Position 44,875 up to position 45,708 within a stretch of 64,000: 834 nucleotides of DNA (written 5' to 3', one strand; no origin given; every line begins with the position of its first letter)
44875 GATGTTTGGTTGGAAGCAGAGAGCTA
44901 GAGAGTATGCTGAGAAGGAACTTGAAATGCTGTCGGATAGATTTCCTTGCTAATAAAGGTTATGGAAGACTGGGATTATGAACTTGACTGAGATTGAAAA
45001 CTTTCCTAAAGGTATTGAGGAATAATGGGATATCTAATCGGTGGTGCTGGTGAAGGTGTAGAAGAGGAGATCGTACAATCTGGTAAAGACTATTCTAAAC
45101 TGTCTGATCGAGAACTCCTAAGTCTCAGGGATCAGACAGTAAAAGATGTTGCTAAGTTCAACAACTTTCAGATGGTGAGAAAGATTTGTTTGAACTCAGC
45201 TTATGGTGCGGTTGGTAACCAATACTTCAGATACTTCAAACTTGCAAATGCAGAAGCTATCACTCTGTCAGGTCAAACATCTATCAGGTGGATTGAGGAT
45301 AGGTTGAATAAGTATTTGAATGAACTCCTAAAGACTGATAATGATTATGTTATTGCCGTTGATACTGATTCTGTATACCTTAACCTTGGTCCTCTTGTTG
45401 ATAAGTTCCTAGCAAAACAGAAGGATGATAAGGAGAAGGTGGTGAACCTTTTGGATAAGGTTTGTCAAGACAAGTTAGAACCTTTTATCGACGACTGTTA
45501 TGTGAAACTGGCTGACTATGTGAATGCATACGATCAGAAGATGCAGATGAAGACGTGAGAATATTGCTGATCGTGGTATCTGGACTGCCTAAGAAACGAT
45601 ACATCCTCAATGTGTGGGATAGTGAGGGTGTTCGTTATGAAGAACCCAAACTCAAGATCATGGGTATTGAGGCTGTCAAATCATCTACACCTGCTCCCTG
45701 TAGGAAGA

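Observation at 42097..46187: DNA polymerase naturally split into two genes at the fingers tip, 1.47 kb apart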

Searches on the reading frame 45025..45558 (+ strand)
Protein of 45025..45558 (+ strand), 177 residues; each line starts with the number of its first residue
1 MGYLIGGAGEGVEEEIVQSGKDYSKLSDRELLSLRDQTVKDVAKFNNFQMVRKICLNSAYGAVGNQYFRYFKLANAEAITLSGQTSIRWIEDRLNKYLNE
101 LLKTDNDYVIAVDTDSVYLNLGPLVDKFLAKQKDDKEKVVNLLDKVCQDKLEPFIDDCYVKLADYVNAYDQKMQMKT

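Call 12: find_related_loci(query=window:45025-45558:+, collection=viral_contigs, flank=6000)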
Query window:45025-45558:+ (177 aa) in viral_contigs; peptide patterns used: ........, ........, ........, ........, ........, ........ (x = any residue, [..] = any of these).
599 stretches matched a pattern (row limit reached: there are more); 591 encode a relative of the query (tblastn E <= 1e-3); the best 80 are kept; 80 distinct loci.
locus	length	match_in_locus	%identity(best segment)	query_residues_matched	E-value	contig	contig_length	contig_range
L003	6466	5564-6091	93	1-176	3e-109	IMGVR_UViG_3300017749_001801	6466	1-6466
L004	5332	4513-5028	90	5-176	3e-96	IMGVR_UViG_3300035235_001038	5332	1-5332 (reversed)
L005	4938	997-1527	78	1-176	3e-92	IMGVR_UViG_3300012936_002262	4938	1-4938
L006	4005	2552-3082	76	1-176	9e-89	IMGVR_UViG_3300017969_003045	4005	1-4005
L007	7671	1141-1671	73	1-176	5e-88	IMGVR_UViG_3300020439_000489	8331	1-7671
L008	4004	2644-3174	74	1-176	4e-87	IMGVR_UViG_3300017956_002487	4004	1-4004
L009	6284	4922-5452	73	1-176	8e-87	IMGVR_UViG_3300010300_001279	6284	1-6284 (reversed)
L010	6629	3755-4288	75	1-176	4e-86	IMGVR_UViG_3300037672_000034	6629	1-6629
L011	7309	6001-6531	72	1-176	2e-85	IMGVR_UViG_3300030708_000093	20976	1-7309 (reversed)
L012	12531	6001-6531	72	1-176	8e-85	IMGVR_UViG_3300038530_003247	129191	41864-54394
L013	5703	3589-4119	72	1-176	1e-84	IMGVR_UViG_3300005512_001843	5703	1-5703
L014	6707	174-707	72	1-176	6e-84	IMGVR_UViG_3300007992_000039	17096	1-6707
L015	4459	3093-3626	72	1-176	6e-84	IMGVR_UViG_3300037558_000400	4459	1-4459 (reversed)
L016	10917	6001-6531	72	1-176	2e-83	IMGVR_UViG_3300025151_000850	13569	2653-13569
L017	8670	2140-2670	74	1-176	1e-82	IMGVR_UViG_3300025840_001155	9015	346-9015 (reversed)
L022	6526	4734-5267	71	1-176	1e-81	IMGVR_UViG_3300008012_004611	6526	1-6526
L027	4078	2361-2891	67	1-176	1e-76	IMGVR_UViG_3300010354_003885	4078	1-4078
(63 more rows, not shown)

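Call 14: search_dna_similar(query=window:45025-45558:+, collection=phages, mode=protein, max_rows=40)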
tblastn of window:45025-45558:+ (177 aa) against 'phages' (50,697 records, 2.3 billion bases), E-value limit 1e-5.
Records with a match: 2511; places in all: 2511; records where one place covers at least 80% of the query: 1288.
Best place of each record, by identity: 60-80% 449; <60% 2062.
By first word of the organism name: Escherichia 675; Synechococcus 377; Klebsiella 330; Salmonella 199; Vibrio 136; Aeromonas 92; Shigella 89; Acinetobacter 69; Cyanophage 61; Enterobacter 59; and 51 more.
By host as written in the record: - 452; Escherichia coli 281; Klebsiella pneumoniae 114; Synechococcus 107; Synechococcus sp. 38; Aeromonas salmonicida 38; Escherichia coli O157:H7 38; Salmonella enterica 30; and 545 more.
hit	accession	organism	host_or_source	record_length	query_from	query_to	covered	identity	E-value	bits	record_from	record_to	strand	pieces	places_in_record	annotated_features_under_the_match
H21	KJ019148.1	Synechococcus phage ACG-2014f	-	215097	1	176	99%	68.9%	5e-71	237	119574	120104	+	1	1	DNA polymerase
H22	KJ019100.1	Synechococcus phage ACG-2014f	-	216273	1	176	99%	68.9%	5e-71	237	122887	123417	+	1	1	DNA polymerase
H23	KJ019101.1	Synechococcus phage ACG-2014f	-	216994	1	176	99%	68.9%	5e-71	237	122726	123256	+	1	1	DNA polymerase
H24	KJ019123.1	Synechococcus phage ACG-2014f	-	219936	1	176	99%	68.9%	5e-71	237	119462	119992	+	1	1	DNA polymerase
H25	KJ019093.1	Synechococcus phage ACG-2014f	-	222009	1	176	99%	68.9%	5e-71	237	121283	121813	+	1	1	DNA polymerase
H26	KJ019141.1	Synechococcus phage ACG-2014f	-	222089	1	176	99%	68.9%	5e-71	237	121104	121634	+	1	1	DNA polymerase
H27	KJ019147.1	Synechococcus phage ACG-2014f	-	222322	1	176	99%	68.9%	5e-71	237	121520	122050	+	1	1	DNA polymerase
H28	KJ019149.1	Synechococcus phage ACG-2014f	-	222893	1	176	99%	68.9%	5e-71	237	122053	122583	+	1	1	DNA polymerase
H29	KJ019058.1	Synechococcus phage ACG-2014f_Syn7803C8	-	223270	1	176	99%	68.9%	5e-71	237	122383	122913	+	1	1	DNA polymerase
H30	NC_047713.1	Synechococcus phage ACG-2014f_Syn7803C8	-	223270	1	176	99%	68.9%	5e-71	237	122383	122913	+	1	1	DNA polymerase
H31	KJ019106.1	Synechococcus phage ACG-2014f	-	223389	1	176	99%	68.9%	5e-71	237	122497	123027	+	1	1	DNA polymerase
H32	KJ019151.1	Synechococcus phage ACG-2014f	-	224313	1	176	99%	68.9%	6e-71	237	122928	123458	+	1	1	DNA polymerase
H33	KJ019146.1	Synechococcus phage ACG-2014f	-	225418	1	176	99%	68.9%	6e-71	237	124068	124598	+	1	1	DNA polymerase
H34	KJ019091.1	Synechococcus phage ACG-2014f_Syn7803US26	-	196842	1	176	99%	68.9%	4e-70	235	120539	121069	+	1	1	DNA polymerase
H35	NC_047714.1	Synechococcus phage ACG-2014f_Syn7803US26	-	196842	1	176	99%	68.9%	4e-70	235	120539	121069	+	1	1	DNA polymerase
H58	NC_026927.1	Synechococcus phage ACG-2014f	-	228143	1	176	99%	68.4%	4e-70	235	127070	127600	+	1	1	DNA polymerase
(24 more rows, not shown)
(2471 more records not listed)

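Call 16: get_annotated_region(hit=H58, flank=4000)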
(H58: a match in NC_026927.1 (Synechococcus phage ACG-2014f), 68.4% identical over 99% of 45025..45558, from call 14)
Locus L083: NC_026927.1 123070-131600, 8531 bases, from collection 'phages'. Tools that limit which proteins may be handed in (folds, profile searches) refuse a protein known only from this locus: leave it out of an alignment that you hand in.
description: Synechococcus phage ACG-2014f isolate Syn7803C90, complete genome.
organism: Synechococcus phage ACG-2014f (NCBI taxid 1493511)
taxonomy: Viruses; Duplodnaviria; Heunggongvirae; Uroviricota; Caudoviricetes; Kyanoviridae; Atlauavirus; Atlauavirus tusconc8
host: -; source: -; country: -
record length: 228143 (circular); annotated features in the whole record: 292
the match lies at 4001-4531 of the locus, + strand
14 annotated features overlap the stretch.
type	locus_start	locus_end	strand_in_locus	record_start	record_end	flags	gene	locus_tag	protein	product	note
CDS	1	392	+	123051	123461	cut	-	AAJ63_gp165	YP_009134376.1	clamp loader of DNA polymerase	gp62 clamp loader subunit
CDS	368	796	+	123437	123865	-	-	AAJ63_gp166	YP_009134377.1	translation repressor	RegA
CDS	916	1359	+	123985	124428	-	-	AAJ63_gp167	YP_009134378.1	Hsp20 heat shock protein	-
CDS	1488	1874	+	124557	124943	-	-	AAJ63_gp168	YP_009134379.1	hypothetical protein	-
CDS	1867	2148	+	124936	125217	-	-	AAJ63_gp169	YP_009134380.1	hypothetical protein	-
CDS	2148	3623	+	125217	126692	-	-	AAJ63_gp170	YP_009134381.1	DNA polymerase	gp43 DNA polymerase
CDS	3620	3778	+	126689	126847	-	-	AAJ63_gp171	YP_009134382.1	hypothetical protein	-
CDS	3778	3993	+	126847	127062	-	-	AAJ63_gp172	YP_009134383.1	hypothetical protein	-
CDS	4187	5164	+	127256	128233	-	-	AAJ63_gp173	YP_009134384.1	DNA polymerase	gp43 DNA polymerase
CDS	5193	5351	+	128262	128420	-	-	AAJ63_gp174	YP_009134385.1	hypothetical protein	-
CDS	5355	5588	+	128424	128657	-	-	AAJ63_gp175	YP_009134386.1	hypothetical protein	-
CDS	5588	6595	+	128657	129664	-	-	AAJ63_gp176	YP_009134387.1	DNA repair protein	UvsX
CDS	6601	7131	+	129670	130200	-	-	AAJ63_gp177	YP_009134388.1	2OG-Fe(II) oxygenase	-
CDS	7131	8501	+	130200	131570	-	-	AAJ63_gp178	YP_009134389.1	DNA primase-helicase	gp41 DNA primase-helicase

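Call 26: search_protein_families(library=pfam, proteins=[L003:3881-4081:+, L003:5001-5282:+, L003:5248-5436:+, L027:1860-2315:+, L012:5429-5722:+, L012:5755-5988:+], max_evalue=0.01)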
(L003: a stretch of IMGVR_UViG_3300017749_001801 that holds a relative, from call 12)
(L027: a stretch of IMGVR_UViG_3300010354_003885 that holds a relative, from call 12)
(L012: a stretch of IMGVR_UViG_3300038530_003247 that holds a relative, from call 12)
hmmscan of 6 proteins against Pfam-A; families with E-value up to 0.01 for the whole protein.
L003:3881-4081:+ (66 aa): 0 families

L003:5001-5282:+ (93 aa): 1 family
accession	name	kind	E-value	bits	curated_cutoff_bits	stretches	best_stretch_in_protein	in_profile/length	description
PF02700.19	PurS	-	2.5e-17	63.3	22.2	1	4-80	1-77/77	Phosphoribosylformylglycinamidine (FGAM) synthase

L003:5248-5436:+ (62 aa): 0 families

L027:1860-2315:+ (151 aa): 0 families

L012:5429-5722:+ (97 aa): 5 families
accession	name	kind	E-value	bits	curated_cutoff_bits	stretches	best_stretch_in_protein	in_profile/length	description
PF13098.12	Thioredoxin_2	-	1.2e-08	35.7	27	1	4-86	9-99/104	Thioredoxin-like domain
PF00462.30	Glutaredoxin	-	0.001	19.6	22.9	1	5-70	2-58/60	Glutaredoxin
PF00085.26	Thioredoxin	-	0.0015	19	23.5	1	6-83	24-93/103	Thioredoxin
PF14595.12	Thioredoxin_9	-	0.0045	17.3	25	1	3-90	44-123/129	Thioredoxin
PF13728.12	TraF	-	0.0054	17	23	1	5-74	134-205/224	F plasmid transfer operon protein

L012:5755-5988:+ (77 aa): 0 families

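Call 38: search_protein_families(library=phrogs, proteins=[L027:1860-2315:+, L022:4226-4687:+, L003:3881-4081:+, L003:5248-5436:+, L003:5433-5564:+, L012:5755-5988:+, L016:5813-6001:+, L083:3778-3993:+, L012:5622-5840:+], max_evalue=0.01)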
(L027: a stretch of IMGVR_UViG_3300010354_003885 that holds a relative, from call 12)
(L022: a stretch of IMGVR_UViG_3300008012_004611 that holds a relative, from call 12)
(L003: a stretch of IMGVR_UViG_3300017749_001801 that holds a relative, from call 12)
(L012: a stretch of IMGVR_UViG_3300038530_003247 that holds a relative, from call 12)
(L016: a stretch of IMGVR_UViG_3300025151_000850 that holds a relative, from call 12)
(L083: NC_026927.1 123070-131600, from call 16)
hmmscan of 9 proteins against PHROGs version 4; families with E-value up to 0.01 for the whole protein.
L027:1860-2315:+ (151 aa): 8 families
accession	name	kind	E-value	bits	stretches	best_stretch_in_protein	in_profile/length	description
phrog_374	-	DNA, RNA and nucleotide metabolism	8.7e-60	204.2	1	3-149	195-355/617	HNH endonuclease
phrog_3377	-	DNA, RNA and nucleotide metabolism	4.7e-36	125.5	1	58-146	4-94/196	HNH endonuclease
phrog_8790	-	DNA, RNA and nucleotide metabolism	4.5e-32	112.9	1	59-146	16-103/241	restriction endonuclease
phrog_2081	-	DNA, RNA and nucleotide metabolism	2.4e-21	77.4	1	34-150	71-200/433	HNH endonuclease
phrog_953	-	DNA, RNA and nucleotide metabolism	8.4e-17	62.6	1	58-136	214-295/420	HNH endonuclease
phrog_27240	-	unknown function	1.2e-07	33.1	1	6-68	8-69/132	-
phrog_22195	-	unknown function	6.9e-07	30.1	1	5-62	10-66/148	-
phrog_18493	-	unknown function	0.001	20.1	1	3-60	58-114/136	-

L022:4226-4687:+ (153 aa): 8 families
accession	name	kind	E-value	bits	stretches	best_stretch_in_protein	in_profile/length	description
phrog_374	-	DNA, RNA and nucleotide metabolism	1.4e-56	193.6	1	2-149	194-354/617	HNH endonuclease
phrog_3377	-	DNA, RNA and nucleotide metabolism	3.2e-33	116.2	1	58-149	4-96/196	HNH endonuclease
phrog_8790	-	DNA, RNA and nucleotide metabolism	2.7e-30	107.1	1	56-149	13-105/241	restriction endonuclease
phrog_2081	-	DNA, RNA and nucleotide metabolism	7.4e-19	69.2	1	31-151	55-200/433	HNH endonuclease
phrog_953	-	DNA, RNA and nucleotide metabolism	1.2e-10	42.4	1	59-137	215-295/420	HNH endonuclease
phrog_27240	-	unknown function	2.3e-08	35.5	1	6-64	8-65/132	-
phrog_22195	-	unknown function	4.9e-08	33.9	1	5-61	10-64/148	-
phrog_18493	-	unknown function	7.4e-05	23.8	1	2-59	57-113/136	-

L003:3881-4081:+ (66 aa): 1 family
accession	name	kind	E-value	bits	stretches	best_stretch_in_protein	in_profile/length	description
phrog_1179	-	unknown function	2.4e-31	108.8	1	1-65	1-65/67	-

L003:5248-5436:+ (62 aa): 1 family
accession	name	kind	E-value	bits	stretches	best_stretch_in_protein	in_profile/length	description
phrog_3538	-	unknown function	7.9e-20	71.7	1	10-60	1-51/52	-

L003:5433-5564:+ (43 aa): 0 families

L012:5755-5988:+ (77 aa): 1 family
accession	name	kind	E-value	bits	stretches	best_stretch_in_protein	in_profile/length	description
phrog_618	-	unknown function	5e-17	62.7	1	24-76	8-61/62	-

L016:5813-6001:+ (62 aa): 2 families
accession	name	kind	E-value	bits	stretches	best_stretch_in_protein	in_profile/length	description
phrog_15097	-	unknown function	8.1e-13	48.9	1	2-34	21-53/58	-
phrog_2067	-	unknown function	8.9e-13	49.1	1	1-35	9-43/82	-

L083:3778-3993:+ (71 aa): 2 families
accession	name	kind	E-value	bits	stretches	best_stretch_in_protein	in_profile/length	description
phrog_3571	-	unknown function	8.1e-55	183.7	1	1-71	1-71/71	-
phrog_703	-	unknown function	7.9e-09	36.5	1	21-67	18-62/68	-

L012:5622-5840:+ (72 aa): 3 families
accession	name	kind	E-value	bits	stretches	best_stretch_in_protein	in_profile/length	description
phrog_15097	-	unknown function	1.6e-25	89.6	1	29-71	15-57/58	-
phrog_2067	-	unknown function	1.5e-15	58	1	35-70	10-45/82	-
phrog_3596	-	unknown function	0.00033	21.8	1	41-71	13-43/59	-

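Call 43: search_solved_structures(query=L008:1184-2644:+, show_alignments=1, max_evalue=1e-10)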
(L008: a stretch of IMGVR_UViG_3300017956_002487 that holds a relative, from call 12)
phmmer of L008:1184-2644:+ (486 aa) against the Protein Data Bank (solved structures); distinct sequences matched with E-value up to 1e-10: 44.
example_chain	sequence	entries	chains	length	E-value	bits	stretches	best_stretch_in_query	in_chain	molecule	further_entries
9ea3_A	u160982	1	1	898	5.3e-69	236.5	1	156-472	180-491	DNA-directed DNA polymerase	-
9e5y_A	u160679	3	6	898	6.8e-69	236.1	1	156-472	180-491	DNA-directed DNA polymerase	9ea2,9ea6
1clq_A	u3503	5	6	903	1.5e-66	228.4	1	156-472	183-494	PROTEIN (DNA POLYMERASE) | DNA POLYMERASE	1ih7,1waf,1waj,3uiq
3cfo_A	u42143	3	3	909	1.5e-66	228.4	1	156-472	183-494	DNA polymerase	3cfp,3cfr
3kd1_E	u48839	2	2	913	4.8e-65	223.4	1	156-472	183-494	DNA polymerase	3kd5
3sun_A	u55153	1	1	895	1.4e-64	221.9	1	156-472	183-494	DNA polymerase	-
3suq_A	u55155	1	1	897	1.4e-64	221.9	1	156-472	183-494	DNA polymerase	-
3suo_A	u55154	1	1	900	1.4e-64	221.9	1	156-472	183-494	DNA polymerase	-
3sq1_A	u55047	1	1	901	1.4e-64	221.9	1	156-472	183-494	DNA polymerase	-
3qnn_A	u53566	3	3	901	1.4e-64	221.9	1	156-472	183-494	DNA polymerase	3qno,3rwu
4dtj_A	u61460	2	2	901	1.4e-64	221.9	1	156-472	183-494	DNA polymerase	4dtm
3sq2_A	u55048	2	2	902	1.4e-64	221.9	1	156-472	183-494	DNA polymerase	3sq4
3lds_A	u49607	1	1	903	1.4e-64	221.9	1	156-472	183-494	DNA-directed DNA polymerase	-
1ig9_A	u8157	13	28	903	1.4e-64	221.9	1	156-472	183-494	DNA POLYMERASE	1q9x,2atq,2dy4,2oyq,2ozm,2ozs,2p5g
3lzi_A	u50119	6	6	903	1.4e-64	221.9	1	156-472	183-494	DNA polymerase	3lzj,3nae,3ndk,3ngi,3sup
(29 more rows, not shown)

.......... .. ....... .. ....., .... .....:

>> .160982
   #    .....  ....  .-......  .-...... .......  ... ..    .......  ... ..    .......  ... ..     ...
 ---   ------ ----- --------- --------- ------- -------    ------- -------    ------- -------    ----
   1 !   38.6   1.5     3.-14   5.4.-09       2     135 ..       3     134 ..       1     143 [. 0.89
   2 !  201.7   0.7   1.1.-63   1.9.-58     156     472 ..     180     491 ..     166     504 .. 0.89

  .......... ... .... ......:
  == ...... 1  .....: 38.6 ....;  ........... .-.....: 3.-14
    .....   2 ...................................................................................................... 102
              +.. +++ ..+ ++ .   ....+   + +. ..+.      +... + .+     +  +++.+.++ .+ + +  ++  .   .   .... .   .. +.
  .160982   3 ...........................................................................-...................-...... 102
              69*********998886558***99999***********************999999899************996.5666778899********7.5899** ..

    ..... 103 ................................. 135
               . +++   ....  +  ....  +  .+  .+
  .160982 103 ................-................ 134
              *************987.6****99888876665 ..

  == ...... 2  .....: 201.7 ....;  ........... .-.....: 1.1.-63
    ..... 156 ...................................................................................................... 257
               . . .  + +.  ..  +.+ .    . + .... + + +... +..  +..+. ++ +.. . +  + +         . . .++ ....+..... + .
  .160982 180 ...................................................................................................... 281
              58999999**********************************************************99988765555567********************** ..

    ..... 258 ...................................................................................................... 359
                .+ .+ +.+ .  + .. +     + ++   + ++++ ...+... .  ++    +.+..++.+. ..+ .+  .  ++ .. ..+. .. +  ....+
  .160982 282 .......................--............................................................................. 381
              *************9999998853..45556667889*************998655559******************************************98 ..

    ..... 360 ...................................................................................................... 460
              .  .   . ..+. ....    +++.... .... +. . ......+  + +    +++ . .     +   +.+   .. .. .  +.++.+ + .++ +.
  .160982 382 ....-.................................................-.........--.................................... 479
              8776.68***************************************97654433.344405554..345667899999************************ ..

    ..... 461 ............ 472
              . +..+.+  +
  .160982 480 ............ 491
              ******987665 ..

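Call 56: find_homologous_proteins(query=L010:3755-4918:+, max_evalue=1e-20)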
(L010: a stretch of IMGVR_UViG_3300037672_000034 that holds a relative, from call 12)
Query L010:3755-4918:+ (388 aa): 7363 proteins with E <= 1e-20 among 8000 candidates; the best 120 are listed.
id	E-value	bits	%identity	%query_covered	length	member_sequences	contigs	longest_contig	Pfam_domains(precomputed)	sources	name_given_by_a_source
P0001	2.0e-250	848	95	100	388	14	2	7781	PF00136.27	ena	-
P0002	2.6e-247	838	94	100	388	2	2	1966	PF00136.27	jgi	jgi:DNA polymerase elongation subunit (family B)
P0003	4.2e-239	811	90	100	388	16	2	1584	PF00136.27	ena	-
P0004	6.2e-238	807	90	100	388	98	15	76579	PF00136.27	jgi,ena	jgi:DNA polymerase elongation subunit (family B)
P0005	8.9e-236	800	89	100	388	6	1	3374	PF00136.27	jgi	-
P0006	7.0e-234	794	89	100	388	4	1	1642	PF00136.27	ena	-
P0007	6.1e-232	788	89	100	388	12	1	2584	PF00136.27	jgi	-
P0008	6.3e-224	761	86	100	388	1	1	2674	PF00136.27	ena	-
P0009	3.1e-211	719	81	100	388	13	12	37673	PF00136.27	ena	-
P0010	1.4e-210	717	80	100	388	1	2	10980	PF00136.27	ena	-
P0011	4.6e-210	716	81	100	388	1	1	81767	PF00136.27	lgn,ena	-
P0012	4.8e-210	716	81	100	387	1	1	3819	PF00136.27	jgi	-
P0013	1.1e-209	714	80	100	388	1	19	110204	PF00136.27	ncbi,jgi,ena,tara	tara:strand:+ start:4411 stop:5577 length:1167 start_codon:yes stop_codon:yes gene_type:complete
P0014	2.9e-209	713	80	100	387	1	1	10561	PF00136.27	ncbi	-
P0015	3.8e-209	713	80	100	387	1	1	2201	PF00136.27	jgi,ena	-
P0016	4.3e-209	712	80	100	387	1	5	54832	PF00136.27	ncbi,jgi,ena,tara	tara:strand:+ start:330 stop:1493 length:1164 start_codon:yes stop_codon:yes gene_type:complete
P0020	5.9e-208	709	80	100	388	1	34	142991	PF00136.27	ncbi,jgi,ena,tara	tara:strand:- start:289 stop:1455 length:1167 start_codon:yes stop_codon:yes gene_type:complete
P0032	3.8e-207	706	79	100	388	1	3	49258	PF00136.27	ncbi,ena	-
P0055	1.8e-206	704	79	100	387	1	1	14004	PF00136.27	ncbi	-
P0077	5.3e-206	702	79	100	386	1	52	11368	PF00136.27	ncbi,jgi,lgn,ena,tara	tara:strand:+ start:46 stop:1206 length:1161 start_codon:yes stop_codon:yes gene_type:complete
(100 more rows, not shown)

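Call 57: list_cluster_members(proteins=[P0013, P0020, P0077, P0016, P0032, P0014, P0055])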
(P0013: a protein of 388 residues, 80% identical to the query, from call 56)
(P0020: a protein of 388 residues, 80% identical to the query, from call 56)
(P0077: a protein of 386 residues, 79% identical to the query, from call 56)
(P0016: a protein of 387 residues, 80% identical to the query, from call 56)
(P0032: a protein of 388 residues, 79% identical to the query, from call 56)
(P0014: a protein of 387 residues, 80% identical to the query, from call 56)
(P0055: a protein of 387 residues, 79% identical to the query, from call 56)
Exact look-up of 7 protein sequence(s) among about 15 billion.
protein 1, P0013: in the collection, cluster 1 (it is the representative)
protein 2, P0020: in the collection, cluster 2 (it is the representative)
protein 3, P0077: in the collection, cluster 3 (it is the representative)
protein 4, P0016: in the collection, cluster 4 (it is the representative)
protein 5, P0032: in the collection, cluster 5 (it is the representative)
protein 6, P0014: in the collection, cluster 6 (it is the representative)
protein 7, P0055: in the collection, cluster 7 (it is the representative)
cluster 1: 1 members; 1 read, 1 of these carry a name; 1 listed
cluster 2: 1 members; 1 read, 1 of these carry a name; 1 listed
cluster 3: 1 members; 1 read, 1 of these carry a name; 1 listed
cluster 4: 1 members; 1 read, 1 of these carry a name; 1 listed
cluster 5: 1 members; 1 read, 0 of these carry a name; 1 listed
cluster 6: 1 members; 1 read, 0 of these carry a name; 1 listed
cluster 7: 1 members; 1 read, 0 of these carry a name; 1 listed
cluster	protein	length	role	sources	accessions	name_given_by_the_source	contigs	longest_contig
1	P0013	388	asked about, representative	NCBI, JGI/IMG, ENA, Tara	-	strand:+ start:4411 stop:5577 length:1167 start_codon:yes stop_codon:yes ...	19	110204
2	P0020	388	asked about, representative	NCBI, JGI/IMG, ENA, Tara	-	strand:- start:289 stop:1455 length:1167 start_codon:yes stop_codon:yes gene_type:complete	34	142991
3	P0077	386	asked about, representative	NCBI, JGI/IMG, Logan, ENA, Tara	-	strand:+ start:46 stop:1206 length:1161 start_codon:yes stop_codon:yes gene_type:complete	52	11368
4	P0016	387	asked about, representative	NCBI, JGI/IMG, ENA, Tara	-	strand:+ start:330 stop:1493 length:1164 start_codon:yes stop_codon:yes gene_type:complete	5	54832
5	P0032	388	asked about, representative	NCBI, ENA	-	-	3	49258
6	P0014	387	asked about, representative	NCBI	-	-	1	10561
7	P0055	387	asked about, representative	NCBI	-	-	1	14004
